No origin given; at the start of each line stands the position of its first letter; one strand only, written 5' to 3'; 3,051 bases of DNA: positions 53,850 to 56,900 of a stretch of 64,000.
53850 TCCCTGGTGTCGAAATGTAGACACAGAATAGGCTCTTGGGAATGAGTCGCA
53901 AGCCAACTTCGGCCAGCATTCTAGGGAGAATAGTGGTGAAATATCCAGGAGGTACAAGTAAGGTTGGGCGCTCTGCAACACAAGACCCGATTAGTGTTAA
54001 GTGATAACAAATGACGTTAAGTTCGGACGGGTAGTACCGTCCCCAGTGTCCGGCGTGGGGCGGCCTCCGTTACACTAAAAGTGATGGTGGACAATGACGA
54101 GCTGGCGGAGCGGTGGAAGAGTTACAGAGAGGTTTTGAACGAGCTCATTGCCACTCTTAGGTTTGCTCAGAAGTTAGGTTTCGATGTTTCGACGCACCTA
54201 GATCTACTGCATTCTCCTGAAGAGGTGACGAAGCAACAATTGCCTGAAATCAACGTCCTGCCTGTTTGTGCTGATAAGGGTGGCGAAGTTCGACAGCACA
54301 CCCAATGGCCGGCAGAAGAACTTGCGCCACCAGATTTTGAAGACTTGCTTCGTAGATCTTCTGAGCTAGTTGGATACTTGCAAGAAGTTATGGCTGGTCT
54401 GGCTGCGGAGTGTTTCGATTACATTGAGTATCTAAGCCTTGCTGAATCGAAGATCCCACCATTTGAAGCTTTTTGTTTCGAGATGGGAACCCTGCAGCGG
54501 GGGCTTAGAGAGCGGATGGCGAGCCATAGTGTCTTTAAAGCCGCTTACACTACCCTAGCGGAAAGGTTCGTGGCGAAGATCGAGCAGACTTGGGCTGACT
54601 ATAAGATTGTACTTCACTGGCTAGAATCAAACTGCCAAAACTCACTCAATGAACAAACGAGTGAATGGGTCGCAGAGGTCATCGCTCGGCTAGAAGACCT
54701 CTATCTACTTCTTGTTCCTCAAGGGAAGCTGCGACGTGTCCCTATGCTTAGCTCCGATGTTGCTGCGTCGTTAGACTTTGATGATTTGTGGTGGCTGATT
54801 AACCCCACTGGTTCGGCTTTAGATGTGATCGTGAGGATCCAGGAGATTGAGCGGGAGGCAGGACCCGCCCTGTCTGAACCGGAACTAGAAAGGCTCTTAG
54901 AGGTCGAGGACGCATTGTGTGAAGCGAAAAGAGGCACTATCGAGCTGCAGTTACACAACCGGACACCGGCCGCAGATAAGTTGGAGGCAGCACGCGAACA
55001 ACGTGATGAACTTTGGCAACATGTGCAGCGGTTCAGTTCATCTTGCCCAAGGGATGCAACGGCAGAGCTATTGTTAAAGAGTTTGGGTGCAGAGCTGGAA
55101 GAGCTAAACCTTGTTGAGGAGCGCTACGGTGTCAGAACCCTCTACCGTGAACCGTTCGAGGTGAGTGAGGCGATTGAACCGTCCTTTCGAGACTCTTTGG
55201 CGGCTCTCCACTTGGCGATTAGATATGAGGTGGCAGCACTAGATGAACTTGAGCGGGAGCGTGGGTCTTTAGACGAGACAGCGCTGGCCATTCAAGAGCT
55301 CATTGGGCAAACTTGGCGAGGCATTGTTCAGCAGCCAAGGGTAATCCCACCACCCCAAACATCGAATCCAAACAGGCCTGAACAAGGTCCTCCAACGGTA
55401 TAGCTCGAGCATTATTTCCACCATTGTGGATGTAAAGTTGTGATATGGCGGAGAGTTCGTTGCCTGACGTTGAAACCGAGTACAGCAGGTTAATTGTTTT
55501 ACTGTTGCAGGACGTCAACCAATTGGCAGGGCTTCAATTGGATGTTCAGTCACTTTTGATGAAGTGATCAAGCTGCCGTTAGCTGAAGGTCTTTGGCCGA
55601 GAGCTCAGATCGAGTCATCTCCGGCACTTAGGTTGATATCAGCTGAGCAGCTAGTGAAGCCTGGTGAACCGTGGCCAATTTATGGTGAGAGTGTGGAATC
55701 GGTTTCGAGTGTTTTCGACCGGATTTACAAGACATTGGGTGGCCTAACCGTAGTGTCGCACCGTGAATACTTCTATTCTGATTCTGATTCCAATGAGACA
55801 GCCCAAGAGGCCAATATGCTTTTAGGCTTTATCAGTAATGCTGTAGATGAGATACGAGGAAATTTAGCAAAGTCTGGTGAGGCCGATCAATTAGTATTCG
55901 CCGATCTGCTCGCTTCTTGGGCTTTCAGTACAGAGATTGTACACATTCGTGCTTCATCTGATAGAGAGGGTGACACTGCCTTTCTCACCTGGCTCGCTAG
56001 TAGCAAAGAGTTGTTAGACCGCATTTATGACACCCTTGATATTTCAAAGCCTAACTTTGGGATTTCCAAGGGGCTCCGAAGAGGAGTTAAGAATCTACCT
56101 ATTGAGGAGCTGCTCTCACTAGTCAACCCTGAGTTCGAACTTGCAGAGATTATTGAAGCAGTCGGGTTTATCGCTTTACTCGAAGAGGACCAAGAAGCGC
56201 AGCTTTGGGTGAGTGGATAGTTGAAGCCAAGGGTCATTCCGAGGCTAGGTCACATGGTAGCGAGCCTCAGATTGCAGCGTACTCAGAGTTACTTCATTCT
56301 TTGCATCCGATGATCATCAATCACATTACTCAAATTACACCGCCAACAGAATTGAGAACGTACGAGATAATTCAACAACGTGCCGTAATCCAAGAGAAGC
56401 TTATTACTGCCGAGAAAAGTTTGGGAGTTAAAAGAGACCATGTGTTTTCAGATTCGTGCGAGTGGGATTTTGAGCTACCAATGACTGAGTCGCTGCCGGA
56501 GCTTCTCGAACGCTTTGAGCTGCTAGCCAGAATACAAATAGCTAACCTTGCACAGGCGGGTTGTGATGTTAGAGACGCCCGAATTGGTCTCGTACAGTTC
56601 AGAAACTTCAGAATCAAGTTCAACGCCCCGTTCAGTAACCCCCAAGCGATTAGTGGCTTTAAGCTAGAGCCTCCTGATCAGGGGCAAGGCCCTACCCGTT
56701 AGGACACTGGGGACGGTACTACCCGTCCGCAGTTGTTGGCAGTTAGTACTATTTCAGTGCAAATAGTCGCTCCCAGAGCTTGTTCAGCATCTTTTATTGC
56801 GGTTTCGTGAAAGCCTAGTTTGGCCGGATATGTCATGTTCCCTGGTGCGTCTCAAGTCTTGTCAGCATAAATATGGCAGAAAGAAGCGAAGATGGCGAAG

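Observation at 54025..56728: Orphan four-gene operon bounded by perfect 27-bp inverted repeats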

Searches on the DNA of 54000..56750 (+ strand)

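Call 48: search_dna_similar(query=window:54000-56750:+, collection=plasmids, mode=distant, max_evalue=0.001)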
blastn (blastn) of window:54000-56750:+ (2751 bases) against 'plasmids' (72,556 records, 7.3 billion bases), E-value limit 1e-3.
No match.

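Call 49: search_dna_similar(query=window:54000-56750:+, collection=phages, mode=distant, max_evalue=0.001)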
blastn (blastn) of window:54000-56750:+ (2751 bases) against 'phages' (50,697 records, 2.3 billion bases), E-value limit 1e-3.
No match.

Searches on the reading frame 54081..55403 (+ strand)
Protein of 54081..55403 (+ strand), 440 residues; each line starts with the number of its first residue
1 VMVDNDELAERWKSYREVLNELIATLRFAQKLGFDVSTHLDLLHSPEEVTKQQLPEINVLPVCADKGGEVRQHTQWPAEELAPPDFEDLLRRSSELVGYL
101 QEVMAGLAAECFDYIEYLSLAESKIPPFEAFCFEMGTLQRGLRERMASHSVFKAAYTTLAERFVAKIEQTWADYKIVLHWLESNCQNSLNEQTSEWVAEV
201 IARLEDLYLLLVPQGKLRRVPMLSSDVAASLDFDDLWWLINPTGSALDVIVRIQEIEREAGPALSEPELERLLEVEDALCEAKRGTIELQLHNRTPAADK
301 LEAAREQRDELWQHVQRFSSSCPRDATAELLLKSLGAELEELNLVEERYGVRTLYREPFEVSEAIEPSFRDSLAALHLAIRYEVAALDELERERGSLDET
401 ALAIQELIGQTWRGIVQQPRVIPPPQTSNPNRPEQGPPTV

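Call 4: search_protein_families(library=pfam, proteins=[window:54081-55403:+], max_evalue=1)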
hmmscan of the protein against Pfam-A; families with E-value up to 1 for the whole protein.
window:54081-55403:+ (440 aa): 1 family
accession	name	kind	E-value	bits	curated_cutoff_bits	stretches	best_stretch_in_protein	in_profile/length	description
PF22329.2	Nro1_C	-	0.13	12.8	27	1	129-232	2-105/142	Negative regulator of ofd1, C-terminal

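Call 5: search_protein_families(library=padloc, proteins=[window:54081-55403:+], max_evalue=1)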
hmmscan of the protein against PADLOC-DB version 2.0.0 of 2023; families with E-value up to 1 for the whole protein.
window:54081-55403:+ (440 aa): 0 families

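Call 8: find_homologous_proteins(query=window:54081-55403:+, max_evalue=0.01)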
Query window:54081-55403:+ (440 aa): 1 proteins with E <= 0.01 among 8000 candidates.
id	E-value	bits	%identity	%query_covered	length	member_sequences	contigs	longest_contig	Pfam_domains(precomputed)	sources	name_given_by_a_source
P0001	8.9e-289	975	100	100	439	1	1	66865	-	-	-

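Call 22: find_encoding_contigs(protein=window:54081-55403:+, flank=10000, max_places=10)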
Protein window:54081-55403:+ (440 aa): no gene with exactly this product is on record in the collection.

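Call 24: find_encoding_contigs(protein=P0001, flank=10000, max_places=10)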
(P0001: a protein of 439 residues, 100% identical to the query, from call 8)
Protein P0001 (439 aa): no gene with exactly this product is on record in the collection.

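Call 27: search_protein_families(library=ncbifam, proteins=[window:54081-55403:+], max_evalue=0.01)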
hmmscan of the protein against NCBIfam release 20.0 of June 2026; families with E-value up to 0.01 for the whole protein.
window:54081-55403:+ (440 aa): 0 families

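Call 32: search_protein_families(library=phrogs, proteins=[window:54081-55403:+], max_evalue=1)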
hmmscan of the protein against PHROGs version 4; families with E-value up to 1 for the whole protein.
window:54081-55403:+ (440 aa): 2 families
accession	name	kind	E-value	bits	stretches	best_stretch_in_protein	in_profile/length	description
phrog_37123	-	unknown function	0.25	12.9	0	8-26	10-28/71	-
phrog_3064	-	head and packaging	0.41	11.1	1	120-159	76-115/175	terminase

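Call 33: search_solved_structures(query=window:54081-55403:+, max_evalue=10)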
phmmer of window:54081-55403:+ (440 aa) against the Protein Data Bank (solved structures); distinct sequences matched with E-value up to 10: 0.

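Call 37: search_protein_representatives(protein=window:54081-55403:+)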
Query: 440 residues. Proteins with E-value up to 0.001 (for the whole library): 1; up to 1e-10: 1; up to 1e-30: 1. The best 1 are listed.
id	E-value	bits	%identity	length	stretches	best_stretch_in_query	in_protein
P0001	2.8e-289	975.4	100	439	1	2-440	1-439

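Call 75: predict_structure(protein=window:54081-55403:+)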
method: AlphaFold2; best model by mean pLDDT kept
length: 440 residues; sequences in the alignment: 1
mean_pLDDT: 43.5   pTM: 0.33
mean pLDDT of the five models: 43.5, 43.0, 40.2, 39.3, 38.3
residues with pLDDT >= 90: 0; 70-90: 0; 50-70: 139; < 50: 301
segments of 3 or more residues with pLDDT < 50: 1-3, 31-84, 105-165, 167-169, 175-177, 183-189, 200-202, 208-264, 271-273, 275-294, 319-324, 348-367, 395-440
pLDDT, mean of each block of 10 residues (from residue 1): 49 59 53 42 29 24 25 30 50 55 48 36 34 33 36 37 47 50 46 50 50 32 28 29 34 42 48 48 39 49 63 57 47 57 51 40 45 57 60 49 43 39 34 37
secondary structure, 60 per line:
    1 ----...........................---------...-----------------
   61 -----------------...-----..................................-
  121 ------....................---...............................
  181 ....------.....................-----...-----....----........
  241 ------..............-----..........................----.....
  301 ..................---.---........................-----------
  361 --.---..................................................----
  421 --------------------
elements in order: H5-31 H86-119 H127-146 H150-184 H191-211 H225-228 H233-240 H247-260 H266-291 H296-318 H326-349 H367-416

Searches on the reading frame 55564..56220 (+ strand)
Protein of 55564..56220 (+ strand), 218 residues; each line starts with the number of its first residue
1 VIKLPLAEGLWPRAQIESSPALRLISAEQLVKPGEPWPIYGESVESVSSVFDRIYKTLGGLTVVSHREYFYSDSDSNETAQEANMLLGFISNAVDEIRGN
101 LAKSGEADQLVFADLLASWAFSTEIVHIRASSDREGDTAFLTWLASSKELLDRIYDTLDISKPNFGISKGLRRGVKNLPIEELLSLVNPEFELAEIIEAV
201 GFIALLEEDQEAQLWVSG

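Call 4: search_protein_families(library=pfam, proteins=[window:55564-56220:+], max_evalue=1)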
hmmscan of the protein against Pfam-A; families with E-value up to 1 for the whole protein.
window:55564-56220:+ (218 aa): 0 families

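Call 5: search_protein_families(library=padloc, proteins=[window:55564-56220:+], max_evalue=1)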
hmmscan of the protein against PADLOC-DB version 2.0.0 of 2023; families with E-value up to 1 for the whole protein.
window:55564-56220:+ (218 aa): 0 families

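Call 27: search_protein_families(library=ncbifam, proteins=[window:55564-56220:+], max_evalue=0.01)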
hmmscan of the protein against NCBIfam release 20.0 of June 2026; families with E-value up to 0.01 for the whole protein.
window:55564-56220:+ (218 aa): 0 families

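Call 32: search_protein_families(library=phrogs, proteins=[window:55564-56220:+], max_evalue=1)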
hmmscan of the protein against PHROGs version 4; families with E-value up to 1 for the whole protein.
window:55564-56220:+ (218 aa): 0 families

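Call 39: predict_structure(protein=window:55564-56220:+)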
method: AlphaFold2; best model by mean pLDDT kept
length: 218 residues; sequences in the alignment: 1
mean_pLDDT: 36.7   pTM: 0.28
mean pLDDT of the five models: 36.7, 36.4, 34.8, 34.1, 34.0
residues with pLDDT >= 90: 0; 70-90: 0; 50-70: 0; < 50: 218
segments of 3 or more residues with pLDDT < 50: 1-218
pLDDT, mean of each block of 10 residues (from residue 1): 28 30 30 37 36 39 29 39 44 48 41 41 31 37 39 35 29 36 40 41 40 39
secondary structure, 60 per line:
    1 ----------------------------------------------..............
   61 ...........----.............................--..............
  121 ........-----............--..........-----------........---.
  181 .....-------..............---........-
elements in order: H47-71 H76-104 H107-128 H134-145 H148-157 H169-176 H180-185 H193-206 H210-217

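Call 86: search_solved_structures(query=window:55564-56220:+, max_evalue=10)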
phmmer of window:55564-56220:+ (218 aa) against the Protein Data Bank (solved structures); distinct sequences matched with E-value up to 10: 1.
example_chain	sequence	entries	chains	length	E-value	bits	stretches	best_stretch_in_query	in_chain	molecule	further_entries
6rpt_E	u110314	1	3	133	1.5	11.8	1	16-79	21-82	Complement C5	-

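Call 96: list_cluster_members(proteins=[window:55564-56217:+, window:56205-56699:+, window:55445-55564:+, P0001])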
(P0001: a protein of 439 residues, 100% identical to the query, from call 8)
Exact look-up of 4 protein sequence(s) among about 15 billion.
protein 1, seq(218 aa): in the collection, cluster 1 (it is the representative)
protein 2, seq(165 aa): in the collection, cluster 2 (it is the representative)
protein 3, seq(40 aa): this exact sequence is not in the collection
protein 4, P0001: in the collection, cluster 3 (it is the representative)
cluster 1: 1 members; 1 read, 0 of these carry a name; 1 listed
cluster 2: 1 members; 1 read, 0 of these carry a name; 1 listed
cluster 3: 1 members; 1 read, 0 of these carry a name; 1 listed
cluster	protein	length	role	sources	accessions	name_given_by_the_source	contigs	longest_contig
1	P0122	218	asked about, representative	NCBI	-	-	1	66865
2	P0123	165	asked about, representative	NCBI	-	-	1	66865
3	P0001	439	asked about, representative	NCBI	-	-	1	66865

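Call 97: search_dna_similar(query=P0122, collection=plasmids, mode=protein, max_evalue=0.01)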
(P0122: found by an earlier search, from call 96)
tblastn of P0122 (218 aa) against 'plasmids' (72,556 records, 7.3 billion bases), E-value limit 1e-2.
No match.

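Call 98: search_dna_similar(query=P0123, collection=plasmids, mode=protein, max_evalue=0.01)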
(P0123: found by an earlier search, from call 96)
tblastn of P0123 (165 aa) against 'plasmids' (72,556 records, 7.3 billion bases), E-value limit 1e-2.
No match.

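Call 99: search_dna_similar(query=P0122, collection=phages, mode=protein, max_evalue=0.01)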
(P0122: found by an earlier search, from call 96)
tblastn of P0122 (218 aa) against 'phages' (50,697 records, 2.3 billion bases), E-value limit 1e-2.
No match.

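Call 100: search_dna_similar(query=P0123, collection=phages, mode=protein, max_evalue=0.01)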
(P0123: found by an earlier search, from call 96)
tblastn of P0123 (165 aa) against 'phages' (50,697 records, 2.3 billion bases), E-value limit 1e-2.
No match.

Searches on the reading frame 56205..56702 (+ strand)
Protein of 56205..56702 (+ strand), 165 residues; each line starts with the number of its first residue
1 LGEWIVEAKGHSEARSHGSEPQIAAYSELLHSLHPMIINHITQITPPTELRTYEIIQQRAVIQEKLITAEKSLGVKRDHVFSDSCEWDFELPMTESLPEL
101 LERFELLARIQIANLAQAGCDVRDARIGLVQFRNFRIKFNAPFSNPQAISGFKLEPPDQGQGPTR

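Call 4: search_protein_families(library=pfam, proteins=[window:56205-56702:+], max_evalue=1)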
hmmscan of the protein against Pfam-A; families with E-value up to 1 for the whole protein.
window:56205-56702:+ (165 aa): 0 families

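Call 5: search_protein_families(library=padloc, proteins=[window:56205-56702:+], max_evalue=1)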
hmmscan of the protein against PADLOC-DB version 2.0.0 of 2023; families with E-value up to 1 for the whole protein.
window:56205-56702:+ (165 aa): 0 families

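Call 27: search_protein_families(library=ncbifam, proteins=[window:56205-56702:+], max_evalue=0.01)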
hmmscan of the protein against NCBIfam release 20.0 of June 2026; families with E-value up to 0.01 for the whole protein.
window:56205-56702:+ (165 aa): 0 families

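Call 32: search_protein_families(library=phrogs, proteins=[window:56205-56702:+], max_evalue=1)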
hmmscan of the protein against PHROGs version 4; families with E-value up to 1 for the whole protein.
window:56205-56702:+ (165 aa): 0 families

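Call 87: search_solved_structures(query=window:56205-56702:+, max_evalue=10)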
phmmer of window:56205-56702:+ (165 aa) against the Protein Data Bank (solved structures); distinct sequences matched with E-value up to 10: 1.
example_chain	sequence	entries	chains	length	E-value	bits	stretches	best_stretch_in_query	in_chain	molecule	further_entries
2gtj_A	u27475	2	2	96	0.76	13.4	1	98-132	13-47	FYN-binding protein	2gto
